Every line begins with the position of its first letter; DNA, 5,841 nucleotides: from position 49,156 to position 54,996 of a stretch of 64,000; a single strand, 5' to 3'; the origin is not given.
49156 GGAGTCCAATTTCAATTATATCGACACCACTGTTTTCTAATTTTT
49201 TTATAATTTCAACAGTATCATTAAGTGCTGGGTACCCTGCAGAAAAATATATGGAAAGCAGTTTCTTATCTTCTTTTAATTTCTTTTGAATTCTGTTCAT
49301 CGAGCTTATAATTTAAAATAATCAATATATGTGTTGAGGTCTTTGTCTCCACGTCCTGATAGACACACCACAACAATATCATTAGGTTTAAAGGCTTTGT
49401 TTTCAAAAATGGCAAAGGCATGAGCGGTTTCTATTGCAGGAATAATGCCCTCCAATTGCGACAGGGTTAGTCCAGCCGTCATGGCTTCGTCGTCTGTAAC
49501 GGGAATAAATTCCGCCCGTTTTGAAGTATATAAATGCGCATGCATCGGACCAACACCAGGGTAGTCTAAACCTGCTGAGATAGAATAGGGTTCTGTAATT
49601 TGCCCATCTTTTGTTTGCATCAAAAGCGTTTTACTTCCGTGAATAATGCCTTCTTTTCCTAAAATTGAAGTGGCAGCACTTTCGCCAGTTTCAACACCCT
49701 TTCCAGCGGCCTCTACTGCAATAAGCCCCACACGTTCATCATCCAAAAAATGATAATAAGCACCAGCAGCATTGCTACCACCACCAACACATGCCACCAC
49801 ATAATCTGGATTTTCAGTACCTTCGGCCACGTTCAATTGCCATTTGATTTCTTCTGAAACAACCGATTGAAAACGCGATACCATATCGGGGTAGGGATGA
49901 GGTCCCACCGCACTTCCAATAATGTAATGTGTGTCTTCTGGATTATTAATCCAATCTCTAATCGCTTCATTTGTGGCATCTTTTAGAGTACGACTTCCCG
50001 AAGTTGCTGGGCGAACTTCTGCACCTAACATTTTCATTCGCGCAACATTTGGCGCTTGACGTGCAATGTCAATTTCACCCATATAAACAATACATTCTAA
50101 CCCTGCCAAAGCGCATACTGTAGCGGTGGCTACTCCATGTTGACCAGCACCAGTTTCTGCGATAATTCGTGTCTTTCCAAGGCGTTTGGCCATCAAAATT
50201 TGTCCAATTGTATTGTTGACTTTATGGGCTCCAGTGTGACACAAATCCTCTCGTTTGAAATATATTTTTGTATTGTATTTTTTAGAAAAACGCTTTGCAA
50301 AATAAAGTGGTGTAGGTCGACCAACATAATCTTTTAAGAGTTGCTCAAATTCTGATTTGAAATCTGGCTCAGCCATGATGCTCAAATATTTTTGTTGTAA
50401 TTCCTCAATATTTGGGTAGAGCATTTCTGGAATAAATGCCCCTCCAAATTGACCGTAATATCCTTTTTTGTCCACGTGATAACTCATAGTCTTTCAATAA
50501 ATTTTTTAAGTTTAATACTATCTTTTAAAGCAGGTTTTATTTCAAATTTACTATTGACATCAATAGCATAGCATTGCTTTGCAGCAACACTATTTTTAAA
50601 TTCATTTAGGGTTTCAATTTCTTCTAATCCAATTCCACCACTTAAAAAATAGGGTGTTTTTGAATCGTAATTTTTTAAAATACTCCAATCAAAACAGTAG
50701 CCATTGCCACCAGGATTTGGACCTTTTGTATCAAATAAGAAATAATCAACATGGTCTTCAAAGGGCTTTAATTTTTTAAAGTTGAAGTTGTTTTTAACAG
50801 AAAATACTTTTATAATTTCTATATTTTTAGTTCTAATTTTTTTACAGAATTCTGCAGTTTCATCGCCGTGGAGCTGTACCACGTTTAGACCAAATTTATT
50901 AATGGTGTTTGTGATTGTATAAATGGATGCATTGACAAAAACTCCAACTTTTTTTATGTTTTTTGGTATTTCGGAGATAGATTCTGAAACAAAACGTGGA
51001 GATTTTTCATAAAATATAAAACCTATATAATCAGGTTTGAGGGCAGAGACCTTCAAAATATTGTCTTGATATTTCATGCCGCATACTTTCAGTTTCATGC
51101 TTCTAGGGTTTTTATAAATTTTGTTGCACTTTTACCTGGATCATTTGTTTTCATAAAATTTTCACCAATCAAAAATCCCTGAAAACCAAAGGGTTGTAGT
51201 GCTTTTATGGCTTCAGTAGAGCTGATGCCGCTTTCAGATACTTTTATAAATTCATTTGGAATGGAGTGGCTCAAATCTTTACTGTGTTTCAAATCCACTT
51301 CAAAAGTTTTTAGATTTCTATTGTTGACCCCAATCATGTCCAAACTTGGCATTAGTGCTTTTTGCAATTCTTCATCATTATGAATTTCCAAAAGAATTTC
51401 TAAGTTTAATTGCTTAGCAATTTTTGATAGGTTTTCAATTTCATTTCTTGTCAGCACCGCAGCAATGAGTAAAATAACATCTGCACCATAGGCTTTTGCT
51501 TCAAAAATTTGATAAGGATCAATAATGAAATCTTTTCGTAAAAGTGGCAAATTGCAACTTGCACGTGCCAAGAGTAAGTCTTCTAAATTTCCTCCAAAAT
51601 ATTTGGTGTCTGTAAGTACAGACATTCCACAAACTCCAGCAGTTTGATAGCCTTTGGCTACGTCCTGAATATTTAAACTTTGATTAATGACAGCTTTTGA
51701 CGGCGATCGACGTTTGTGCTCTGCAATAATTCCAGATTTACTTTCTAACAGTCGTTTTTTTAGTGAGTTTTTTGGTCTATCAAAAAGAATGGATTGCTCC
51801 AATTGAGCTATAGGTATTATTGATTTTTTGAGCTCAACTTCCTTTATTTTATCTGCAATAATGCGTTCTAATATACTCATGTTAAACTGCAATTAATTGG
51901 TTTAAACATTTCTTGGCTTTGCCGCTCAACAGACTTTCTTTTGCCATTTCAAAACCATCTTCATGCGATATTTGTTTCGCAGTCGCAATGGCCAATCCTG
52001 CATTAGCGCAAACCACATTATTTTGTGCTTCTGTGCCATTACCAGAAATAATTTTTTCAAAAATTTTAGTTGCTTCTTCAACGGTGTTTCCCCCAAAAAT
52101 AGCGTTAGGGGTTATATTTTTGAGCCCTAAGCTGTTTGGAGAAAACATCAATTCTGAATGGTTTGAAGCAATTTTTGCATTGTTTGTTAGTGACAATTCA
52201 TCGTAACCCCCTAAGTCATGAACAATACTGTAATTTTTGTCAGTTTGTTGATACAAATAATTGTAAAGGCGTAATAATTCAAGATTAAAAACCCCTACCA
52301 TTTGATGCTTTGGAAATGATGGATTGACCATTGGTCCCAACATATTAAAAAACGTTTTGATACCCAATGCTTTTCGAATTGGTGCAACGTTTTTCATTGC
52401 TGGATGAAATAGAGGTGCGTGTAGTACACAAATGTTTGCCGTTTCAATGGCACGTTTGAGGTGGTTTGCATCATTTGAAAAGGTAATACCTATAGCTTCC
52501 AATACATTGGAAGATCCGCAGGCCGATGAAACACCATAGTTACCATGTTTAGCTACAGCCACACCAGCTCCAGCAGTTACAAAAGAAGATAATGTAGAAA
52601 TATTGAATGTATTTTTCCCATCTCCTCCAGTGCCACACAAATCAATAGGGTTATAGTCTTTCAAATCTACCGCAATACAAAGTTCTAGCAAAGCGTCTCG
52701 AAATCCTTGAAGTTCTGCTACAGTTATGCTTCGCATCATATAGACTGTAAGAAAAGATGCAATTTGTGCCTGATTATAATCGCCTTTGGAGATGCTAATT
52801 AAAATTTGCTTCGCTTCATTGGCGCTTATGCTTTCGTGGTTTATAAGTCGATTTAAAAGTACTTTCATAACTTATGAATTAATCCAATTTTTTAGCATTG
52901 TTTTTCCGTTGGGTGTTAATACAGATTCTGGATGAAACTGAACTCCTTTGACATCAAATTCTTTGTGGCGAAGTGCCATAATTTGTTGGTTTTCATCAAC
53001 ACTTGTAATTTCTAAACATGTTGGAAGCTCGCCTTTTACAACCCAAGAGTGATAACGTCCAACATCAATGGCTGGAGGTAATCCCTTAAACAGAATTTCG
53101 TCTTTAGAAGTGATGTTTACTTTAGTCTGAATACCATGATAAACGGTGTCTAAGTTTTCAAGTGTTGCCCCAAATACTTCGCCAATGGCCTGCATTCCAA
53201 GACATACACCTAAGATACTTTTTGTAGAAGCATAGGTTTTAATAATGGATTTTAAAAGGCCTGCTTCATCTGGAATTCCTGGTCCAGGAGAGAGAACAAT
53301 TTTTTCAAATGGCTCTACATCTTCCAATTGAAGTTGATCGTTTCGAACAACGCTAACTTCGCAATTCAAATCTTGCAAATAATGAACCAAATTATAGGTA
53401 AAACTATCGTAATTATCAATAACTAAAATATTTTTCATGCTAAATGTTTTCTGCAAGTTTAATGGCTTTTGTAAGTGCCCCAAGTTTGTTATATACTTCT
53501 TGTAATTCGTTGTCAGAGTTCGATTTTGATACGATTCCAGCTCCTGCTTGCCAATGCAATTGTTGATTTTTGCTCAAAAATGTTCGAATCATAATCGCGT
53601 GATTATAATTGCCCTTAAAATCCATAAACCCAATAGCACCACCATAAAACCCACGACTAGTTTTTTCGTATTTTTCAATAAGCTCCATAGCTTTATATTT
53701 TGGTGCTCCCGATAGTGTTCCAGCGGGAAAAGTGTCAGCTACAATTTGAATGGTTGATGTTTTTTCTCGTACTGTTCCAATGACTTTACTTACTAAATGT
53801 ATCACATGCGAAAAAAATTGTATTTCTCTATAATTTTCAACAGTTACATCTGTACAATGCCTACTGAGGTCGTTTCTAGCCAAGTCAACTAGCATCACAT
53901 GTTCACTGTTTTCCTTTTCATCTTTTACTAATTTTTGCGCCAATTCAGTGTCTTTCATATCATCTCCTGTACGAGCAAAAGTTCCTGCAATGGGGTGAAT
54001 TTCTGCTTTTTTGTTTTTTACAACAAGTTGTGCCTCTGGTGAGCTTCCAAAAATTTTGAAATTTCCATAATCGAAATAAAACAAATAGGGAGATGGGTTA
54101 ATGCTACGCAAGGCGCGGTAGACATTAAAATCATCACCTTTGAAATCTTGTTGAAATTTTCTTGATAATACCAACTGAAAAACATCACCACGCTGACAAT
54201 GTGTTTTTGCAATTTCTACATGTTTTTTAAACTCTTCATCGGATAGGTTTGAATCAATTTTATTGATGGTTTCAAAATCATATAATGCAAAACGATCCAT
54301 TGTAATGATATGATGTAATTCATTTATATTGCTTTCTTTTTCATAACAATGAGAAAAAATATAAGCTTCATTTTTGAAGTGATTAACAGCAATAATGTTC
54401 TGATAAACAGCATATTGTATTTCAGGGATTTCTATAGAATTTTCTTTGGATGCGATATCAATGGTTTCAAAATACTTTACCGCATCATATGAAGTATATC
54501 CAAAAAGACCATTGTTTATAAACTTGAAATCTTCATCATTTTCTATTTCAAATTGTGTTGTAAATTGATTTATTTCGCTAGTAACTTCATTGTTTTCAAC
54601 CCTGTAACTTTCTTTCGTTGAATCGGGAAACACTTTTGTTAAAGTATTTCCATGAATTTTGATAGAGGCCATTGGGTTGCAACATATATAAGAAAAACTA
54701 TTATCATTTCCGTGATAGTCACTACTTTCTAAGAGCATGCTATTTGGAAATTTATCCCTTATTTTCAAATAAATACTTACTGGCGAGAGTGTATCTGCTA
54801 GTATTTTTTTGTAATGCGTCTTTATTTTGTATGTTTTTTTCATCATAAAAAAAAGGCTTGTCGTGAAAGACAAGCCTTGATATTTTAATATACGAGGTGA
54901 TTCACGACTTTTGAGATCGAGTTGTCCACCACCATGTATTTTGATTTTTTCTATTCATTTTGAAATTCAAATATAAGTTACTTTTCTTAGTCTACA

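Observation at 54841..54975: Unannotated Trp-codon leader peptide and terminator/antiterminator upstream of trpE (classical-type attenuator)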

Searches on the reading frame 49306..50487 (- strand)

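Call 25: search_protein_families(library=pfam, proteins=[window:49306-50487:-])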
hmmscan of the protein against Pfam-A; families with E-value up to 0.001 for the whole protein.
window:49306-50487:- (393 aa): 1 family
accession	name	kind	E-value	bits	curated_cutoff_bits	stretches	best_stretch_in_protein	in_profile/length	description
PF00291.31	PALP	-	7.7e-45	153.9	35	1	56-378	5-295/295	Pyridoxal-phosphate dependent enzyme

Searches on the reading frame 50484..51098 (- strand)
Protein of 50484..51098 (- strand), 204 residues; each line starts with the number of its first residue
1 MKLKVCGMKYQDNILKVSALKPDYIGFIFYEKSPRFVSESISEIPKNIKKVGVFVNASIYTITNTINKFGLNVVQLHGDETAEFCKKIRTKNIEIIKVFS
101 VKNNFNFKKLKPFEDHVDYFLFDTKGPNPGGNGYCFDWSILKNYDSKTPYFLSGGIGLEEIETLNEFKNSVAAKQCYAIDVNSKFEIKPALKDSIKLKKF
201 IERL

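Call 25: search_protein_families(library=pfam, proteins=[window:50484-51098:-])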
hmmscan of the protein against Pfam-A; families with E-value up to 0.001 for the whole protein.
window:50484-51098:- (204 aa): 1 family
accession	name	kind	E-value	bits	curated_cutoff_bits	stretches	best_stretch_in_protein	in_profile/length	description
PF00697.28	PRAI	-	1.7e-37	129.4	22.7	1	4-202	2-192/193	N-(5'phosphoribosyl)anthranilate (PRA) isomerase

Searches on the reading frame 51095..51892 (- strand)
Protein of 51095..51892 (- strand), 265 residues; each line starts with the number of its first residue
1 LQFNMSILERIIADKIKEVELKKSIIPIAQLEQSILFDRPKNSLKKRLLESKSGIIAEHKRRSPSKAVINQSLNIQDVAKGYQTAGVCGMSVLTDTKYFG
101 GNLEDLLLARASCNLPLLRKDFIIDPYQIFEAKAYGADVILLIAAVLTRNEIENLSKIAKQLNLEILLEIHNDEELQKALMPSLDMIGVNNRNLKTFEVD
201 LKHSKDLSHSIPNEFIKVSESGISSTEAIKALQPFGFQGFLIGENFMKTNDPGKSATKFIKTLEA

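Call 25: search_protein_families(library=pfam, proteins=[window:51095-51892:-])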
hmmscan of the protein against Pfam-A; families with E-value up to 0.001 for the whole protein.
window:51095-51892:- (265 aa): 1 family
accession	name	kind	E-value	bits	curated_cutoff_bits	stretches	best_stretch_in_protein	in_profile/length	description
PF00218.27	IGPS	-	7.3e-81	271.5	27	1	8-257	1-252/254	Indole-3-glycerol phosphate synthase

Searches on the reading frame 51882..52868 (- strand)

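Call 25: search_protein_families(library=pfam, proteins=[window:51882-52868:-])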
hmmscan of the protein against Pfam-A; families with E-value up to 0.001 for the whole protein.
window:51882-52868:- (328 aa): 2 families
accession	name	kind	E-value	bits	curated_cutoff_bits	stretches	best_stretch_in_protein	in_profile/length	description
PF00591.27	Glycos_transf_3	-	8.4e-68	229.2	27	1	73-318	3-252/253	Glycosyl transferase family, a/b domain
PF02885.22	Glycos_trans_3N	-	1.1e-16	60.8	26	1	4-63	3-62/63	Glycosyl transferase family, helical bundle domain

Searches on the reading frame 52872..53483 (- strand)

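Call 25: search_protein_families(library=pfam, proteins=[window:52872-53483:-])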
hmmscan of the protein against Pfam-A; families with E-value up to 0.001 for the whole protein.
window:52872-53483:- (203 aa): 2 families
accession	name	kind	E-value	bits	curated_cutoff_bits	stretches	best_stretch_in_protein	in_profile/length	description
PF00117.34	GATase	-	2.7e-51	174.4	22.8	1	20-200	1-186/190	Glutamine amidotransferase class-I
PF07722.19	Peptidase_C26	-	2.4e-07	31.2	20.5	1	82-186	100-219/219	Peptidase C26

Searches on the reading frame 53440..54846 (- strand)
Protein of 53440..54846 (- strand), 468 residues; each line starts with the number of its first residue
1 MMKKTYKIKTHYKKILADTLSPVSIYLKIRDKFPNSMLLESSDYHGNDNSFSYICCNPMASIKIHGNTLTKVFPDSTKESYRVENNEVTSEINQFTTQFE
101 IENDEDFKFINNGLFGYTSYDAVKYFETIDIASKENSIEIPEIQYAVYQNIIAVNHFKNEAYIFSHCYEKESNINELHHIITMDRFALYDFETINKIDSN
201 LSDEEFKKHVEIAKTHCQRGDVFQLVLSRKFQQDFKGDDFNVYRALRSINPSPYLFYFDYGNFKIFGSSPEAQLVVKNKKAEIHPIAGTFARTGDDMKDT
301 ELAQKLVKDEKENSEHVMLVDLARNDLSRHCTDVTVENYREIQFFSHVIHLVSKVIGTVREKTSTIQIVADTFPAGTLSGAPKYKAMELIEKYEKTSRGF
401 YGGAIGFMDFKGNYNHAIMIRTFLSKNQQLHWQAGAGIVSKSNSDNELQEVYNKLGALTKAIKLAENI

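Call 10: find_related_loci(query=window:53443-54846:-, collection=genome_contigs, flank=2500)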
Query window:53443-54846:- (468 aa) in genome_contigs; peptide patterns used: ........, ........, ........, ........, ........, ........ (x = any residue, [..] = any of these).
599 stretches matched a pattern (row limit reached: there are more); 579 encode a relative of the query (tblastn E <= 1e-3); the best 80 are kept; 80 distinct loci.
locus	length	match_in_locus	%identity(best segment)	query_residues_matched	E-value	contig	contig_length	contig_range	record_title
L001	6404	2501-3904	97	1-468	0e+0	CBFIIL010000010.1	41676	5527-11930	MAG: Flavobacteriaceae bacterium isolate Co_bin_825_strict genome assembly, contig: Co_bin_825_strict_c10, whole genome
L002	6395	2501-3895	87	4-468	0e+0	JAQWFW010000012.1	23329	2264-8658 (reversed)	MAG: Flavobacteriaceae bacterium isolate cluster1_bin.107 k141_20092, whole genome shotgun sequence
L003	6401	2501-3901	86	2-468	0e+0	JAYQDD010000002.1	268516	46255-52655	MAG: Formosa sp. isolate 139584_S185_concoct_bins.tsv.205 NODE_2_length_268516_cov_8.480874, whole genome shotgun sequen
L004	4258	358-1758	85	2-468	0e+0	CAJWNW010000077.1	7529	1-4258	MAG TPA_asm: uncultured Flavobacteriaceae bacterium isolate ERR598978_bin.68_MetaBAT_v2.12.1_MAG genome assembly, contig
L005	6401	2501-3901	84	2-468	0e+0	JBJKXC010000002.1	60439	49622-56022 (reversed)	MAG: Flavobacteriaceae bacterium isolate LRMED-107 Flavobacteriaceae-LRMED-107-C1018, whole genome shotgun sequence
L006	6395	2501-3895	78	4-468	0e+0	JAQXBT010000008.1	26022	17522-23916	MAG: Flavobacteriaceae bacterium isolate cluster4_bin.26 k119_351703, whole genome shotgun sequence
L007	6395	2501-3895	78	4-468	0e+0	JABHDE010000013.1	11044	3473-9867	MAG: Formosa sp. isolate SI037_bin125 k141_2677515, whole genome shotgun sequence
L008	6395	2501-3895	78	4-468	0e+0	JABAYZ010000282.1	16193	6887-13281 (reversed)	MAG: Flavobacteriaceae bacterium isolate HE327_NSB022 NODE_4670_length_16193_cov_5.719544, whole genome shotgun sequence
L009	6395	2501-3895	77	4-468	0e+0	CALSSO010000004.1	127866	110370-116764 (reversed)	MAG: uncultured Flavobacteriaceae bacterium isolate AA_MB54 genome assembly, contig: contig_12951_AA_MB54, whole genome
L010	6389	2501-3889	74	6-468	0e+0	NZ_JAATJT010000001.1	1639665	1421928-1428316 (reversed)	Gaetbulibacter sp. S0825 Scaffold1_1, whole genome shotgun sequence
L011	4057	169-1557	74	6-468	0e+0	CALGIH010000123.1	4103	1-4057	MAG TPA_asm: uncultured Lacinutrix sp. isolate ERR2206755_bin.108_CONCOCT_v1.1_MAG genome assembly, contig: ERZ887839.49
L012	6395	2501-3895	74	4-468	0e+0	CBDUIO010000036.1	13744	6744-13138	MAG TPA_asm: uncultured Flavobacteriaceae bacterium isolate SRR22808131_binner13_Refined_84 genome assembly, contig: ERZ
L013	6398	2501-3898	74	3-468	0e+0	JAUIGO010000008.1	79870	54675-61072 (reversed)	MAG: Bacteroidia bacterium isolate Co_bin.159 NODE_2672_length_79870_cov_1.237463, whole genome shotgun sequence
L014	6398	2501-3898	73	4-468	0e+0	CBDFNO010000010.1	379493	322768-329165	MAG: Flavobacteriaceae bacterium isolate e7212e0b-8b37-4e1a-9f8d-11c6b3e62a89 genome assembly, contig: contig_10, whole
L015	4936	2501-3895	73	4-468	0e+0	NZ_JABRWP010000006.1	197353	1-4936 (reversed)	Winogradskyella eckloniae strain EC29 NODE_6_length_197353_cov_47.147445, whole genome shotgun sequence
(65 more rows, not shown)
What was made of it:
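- On Rfam RF01692 Bacteroid-trp leader: The nearest relatives are Flavobacteriaceae MAGs, some labelled Formosa sp. (call 10).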

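Call 25: search_protein_families(library=pfam, proteins=[window:53440-54846:-])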
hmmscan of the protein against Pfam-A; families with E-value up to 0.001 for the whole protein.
window:53440-54846:- (468 aa): 2 families
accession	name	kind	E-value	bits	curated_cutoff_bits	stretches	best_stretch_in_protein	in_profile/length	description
PF00425.24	Chorismate_bind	-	1.3e-78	264.6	27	1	203-454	2-257/257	chorismate binding enzyme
PF04715.19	Anth_synt_I_N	-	2.6e-30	106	23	1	18-163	1-140/140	Anthranilate synthase component I, N terminal region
